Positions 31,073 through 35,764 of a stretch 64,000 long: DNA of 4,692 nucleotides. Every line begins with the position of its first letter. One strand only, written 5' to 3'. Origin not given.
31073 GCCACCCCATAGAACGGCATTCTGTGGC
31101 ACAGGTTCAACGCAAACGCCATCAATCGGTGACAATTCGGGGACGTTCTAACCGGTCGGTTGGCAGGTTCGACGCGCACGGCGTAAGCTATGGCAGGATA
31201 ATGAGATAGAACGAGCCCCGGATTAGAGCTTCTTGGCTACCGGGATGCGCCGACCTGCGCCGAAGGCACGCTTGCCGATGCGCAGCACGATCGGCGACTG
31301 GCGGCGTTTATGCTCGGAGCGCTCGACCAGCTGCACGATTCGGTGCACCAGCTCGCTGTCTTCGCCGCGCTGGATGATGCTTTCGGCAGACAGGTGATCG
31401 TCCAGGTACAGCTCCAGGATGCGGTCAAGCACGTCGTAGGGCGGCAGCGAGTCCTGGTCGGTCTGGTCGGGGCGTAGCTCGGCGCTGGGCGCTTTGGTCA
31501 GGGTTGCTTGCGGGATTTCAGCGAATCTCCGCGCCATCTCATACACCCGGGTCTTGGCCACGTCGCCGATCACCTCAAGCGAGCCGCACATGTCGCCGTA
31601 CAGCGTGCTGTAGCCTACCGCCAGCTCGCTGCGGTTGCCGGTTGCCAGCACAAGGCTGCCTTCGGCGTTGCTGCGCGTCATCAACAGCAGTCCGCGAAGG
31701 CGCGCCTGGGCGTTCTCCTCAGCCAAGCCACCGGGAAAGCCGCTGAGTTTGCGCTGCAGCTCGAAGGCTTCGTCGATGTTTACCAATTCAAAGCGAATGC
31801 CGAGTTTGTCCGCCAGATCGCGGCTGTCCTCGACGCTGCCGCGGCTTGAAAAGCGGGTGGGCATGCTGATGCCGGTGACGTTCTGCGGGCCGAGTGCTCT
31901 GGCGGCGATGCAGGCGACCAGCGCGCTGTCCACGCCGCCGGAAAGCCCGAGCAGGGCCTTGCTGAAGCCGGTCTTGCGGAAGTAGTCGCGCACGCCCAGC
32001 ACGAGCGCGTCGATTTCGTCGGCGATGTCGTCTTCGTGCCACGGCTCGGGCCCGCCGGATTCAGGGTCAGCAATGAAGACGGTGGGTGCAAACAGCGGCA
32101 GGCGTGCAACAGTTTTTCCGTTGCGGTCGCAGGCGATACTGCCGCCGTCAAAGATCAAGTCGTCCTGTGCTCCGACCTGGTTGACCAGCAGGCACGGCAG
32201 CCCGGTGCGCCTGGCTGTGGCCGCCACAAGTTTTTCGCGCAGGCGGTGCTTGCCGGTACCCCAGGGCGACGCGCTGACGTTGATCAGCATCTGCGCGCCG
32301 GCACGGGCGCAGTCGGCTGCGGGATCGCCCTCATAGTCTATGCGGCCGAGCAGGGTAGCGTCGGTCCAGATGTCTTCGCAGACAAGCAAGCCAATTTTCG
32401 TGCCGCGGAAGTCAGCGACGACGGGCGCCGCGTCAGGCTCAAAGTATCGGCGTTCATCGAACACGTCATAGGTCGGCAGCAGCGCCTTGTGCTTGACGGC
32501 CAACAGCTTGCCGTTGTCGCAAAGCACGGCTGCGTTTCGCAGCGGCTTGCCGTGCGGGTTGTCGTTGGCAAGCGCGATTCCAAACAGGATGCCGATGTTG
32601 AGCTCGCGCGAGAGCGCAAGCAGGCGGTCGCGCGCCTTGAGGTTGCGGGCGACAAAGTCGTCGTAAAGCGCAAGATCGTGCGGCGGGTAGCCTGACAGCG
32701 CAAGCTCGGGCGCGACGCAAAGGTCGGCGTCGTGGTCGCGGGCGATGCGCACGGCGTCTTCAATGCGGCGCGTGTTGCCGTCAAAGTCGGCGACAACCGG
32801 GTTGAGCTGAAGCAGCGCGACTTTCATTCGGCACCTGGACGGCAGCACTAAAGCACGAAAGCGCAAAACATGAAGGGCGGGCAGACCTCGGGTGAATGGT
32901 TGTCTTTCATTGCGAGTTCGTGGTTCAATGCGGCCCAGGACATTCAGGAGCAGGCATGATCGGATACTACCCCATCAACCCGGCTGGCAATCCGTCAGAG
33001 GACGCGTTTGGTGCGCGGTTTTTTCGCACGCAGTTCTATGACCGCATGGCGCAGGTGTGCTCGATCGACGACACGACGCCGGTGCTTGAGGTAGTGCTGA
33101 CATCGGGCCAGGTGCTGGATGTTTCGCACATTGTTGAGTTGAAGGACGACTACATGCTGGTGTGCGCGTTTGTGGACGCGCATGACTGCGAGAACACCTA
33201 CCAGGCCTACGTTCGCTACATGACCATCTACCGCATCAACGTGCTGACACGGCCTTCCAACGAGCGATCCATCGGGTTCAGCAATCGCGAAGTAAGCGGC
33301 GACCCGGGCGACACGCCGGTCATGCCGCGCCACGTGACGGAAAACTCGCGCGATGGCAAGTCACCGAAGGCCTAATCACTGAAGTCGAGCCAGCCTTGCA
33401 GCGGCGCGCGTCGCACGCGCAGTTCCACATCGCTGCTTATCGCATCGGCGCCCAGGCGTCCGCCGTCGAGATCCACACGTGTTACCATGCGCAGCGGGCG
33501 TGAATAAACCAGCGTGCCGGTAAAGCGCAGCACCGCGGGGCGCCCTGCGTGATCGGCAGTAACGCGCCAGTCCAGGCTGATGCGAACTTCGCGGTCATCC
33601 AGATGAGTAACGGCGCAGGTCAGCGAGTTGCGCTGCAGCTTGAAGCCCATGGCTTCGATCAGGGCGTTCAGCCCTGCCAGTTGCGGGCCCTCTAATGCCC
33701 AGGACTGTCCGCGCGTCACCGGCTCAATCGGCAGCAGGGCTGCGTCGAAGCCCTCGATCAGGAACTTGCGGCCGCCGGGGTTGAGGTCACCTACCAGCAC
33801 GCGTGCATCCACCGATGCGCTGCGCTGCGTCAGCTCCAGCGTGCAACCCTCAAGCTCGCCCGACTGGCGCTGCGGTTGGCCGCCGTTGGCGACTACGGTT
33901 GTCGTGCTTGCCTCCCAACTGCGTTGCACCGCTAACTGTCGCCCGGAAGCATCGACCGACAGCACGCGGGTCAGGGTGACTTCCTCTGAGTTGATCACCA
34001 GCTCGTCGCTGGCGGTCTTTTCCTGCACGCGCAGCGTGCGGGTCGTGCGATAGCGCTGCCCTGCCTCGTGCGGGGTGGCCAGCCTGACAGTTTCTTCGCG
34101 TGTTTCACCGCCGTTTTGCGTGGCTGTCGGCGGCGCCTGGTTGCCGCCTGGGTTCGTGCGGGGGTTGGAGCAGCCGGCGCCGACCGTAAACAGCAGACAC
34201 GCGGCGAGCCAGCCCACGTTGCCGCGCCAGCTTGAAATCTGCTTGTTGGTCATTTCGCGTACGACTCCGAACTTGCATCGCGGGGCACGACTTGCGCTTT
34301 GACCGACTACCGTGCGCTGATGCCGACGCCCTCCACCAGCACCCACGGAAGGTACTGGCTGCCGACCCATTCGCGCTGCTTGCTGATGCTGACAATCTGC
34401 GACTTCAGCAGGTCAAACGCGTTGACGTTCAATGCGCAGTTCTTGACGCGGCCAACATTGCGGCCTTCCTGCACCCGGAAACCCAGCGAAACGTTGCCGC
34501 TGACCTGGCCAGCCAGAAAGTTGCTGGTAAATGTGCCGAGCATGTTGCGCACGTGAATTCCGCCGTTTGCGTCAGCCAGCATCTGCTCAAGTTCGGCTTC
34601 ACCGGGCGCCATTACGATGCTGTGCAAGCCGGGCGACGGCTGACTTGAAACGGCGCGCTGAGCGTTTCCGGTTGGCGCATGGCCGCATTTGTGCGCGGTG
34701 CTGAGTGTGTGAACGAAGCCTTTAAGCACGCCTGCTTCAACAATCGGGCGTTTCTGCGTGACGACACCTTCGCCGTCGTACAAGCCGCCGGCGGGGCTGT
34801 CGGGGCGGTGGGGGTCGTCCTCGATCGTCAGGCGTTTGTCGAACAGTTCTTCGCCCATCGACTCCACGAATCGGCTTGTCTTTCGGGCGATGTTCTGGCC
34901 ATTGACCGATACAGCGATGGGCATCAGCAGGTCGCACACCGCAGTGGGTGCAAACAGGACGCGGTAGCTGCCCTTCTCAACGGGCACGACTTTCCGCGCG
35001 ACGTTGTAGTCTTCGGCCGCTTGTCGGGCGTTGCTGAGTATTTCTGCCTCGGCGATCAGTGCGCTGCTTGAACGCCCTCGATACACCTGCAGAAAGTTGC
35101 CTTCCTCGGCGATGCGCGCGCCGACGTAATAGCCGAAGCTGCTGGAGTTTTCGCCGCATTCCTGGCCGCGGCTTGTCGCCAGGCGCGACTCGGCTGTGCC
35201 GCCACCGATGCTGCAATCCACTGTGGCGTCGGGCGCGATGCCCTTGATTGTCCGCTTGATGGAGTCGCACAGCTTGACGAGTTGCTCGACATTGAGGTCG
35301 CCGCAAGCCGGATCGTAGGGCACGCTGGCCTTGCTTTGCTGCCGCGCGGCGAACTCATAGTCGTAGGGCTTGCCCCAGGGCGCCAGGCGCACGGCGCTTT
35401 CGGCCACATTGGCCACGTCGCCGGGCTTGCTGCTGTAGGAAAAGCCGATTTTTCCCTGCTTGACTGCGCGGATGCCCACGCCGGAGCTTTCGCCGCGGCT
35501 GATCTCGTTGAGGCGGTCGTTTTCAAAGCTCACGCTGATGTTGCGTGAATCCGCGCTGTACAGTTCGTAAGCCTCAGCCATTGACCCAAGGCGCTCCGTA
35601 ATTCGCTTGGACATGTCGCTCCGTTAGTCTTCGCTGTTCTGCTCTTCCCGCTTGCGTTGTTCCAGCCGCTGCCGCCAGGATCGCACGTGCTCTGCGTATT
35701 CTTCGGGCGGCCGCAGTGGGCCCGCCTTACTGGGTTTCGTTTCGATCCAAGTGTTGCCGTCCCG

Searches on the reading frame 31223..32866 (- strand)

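Call 91: search_protein_families(library=pfam, proteins=[window:31223-32866:-], max_evalue=0.00001)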
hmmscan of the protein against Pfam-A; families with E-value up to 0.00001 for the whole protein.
window:31223-32866:- (547 aa): 2 families
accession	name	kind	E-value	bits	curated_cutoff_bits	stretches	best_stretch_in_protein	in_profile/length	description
PF02540.23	NAD_synthase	-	6.2e-71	238.8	21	1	285-523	2-241/242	NAD synthase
PF00795.27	CN_hydrolase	-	9.6e-30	104.2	23.2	1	15-267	1-245/256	Carbon-nitrogen hydrolase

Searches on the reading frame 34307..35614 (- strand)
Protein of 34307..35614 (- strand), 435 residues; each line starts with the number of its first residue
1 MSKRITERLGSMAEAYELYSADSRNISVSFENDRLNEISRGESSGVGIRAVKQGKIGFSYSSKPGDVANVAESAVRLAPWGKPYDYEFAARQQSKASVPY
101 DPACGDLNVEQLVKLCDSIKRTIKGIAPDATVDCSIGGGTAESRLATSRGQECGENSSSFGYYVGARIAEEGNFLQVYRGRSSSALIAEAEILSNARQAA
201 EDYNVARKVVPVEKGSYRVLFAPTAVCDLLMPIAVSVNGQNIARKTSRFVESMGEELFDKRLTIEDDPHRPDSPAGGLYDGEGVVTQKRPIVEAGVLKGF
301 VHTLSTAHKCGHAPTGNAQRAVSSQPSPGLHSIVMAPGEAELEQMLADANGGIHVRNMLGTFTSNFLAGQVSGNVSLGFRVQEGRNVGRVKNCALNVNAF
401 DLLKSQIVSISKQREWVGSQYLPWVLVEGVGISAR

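Call 91: search_protein_families(library=pfam, proteins=[window:34307-35614:-], max_evalue=0.00001)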
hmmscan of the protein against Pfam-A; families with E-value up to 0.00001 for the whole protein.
window:34307-35614:- (435 aa): 2 families
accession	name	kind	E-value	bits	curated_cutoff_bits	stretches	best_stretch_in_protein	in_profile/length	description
PF19289.4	PmbA_TldD_3rd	-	1.2e-55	188.6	22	1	215-433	2-219/220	PmbA/TldA metallopeptidase C-terminal domain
PF01523.21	PmbA_TldD_1st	-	7.8e-15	55.2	20.9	1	16-78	1-65/65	PmbA/TldA metallopeptidase domain 1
